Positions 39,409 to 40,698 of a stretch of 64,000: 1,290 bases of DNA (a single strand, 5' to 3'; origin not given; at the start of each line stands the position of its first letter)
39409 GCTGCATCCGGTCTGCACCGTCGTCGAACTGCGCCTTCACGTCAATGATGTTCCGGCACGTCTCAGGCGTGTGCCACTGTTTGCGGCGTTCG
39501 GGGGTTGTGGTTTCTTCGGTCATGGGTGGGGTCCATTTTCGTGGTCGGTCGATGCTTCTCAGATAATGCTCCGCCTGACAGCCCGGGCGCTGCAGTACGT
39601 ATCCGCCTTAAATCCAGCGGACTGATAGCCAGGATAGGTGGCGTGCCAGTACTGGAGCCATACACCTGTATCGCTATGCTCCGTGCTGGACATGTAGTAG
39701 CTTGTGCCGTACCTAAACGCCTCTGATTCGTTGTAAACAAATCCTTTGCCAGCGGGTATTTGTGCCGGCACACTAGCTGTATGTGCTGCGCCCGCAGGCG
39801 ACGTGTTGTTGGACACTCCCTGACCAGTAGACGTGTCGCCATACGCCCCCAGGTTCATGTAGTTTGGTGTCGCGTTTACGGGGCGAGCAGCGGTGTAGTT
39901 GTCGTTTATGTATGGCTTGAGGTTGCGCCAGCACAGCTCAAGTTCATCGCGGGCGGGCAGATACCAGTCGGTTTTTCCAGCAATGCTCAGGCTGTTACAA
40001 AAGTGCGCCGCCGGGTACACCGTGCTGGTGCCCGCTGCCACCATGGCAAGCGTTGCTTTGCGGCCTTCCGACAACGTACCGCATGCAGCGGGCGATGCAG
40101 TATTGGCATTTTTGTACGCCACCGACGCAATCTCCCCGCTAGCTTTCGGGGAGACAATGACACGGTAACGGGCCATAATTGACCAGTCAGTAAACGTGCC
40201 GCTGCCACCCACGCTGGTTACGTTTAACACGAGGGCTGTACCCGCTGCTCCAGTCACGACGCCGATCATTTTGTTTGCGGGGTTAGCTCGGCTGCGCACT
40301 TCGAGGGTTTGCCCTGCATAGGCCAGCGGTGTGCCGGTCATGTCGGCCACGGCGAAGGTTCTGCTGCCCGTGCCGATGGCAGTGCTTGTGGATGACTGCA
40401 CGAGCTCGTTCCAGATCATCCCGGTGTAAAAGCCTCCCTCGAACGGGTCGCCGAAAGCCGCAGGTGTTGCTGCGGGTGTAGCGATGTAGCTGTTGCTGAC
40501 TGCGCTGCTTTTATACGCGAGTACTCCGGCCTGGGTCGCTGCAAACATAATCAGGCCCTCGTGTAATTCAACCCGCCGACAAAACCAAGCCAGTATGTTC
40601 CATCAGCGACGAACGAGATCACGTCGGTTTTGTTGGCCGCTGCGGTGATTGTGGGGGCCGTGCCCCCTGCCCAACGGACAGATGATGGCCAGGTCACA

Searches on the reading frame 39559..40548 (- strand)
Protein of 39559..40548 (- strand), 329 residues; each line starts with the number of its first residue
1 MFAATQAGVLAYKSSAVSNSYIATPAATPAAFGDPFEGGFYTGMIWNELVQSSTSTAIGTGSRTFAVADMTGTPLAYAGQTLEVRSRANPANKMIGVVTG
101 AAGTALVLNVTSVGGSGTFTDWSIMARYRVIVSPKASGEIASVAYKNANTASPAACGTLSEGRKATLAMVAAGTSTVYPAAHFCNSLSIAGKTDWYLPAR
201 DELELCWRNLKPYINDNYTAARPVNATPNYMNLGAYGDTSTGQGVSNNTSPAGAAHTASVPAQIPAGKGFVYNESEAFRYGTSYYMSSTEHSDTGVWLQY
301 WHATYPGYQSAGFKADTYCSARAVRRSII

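Call 7: search_protein_families(library=phrogs, proteins=[window:39559-40548:-])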
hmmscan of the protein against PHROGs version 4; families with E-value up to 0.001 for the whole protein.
window:39559-40548:- (329 aa): 1 family
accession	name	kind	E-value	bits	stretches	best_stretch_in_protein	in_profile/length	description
phrog_4245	-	unknown function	9.1e-16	58.9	1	122-328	439-580/583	-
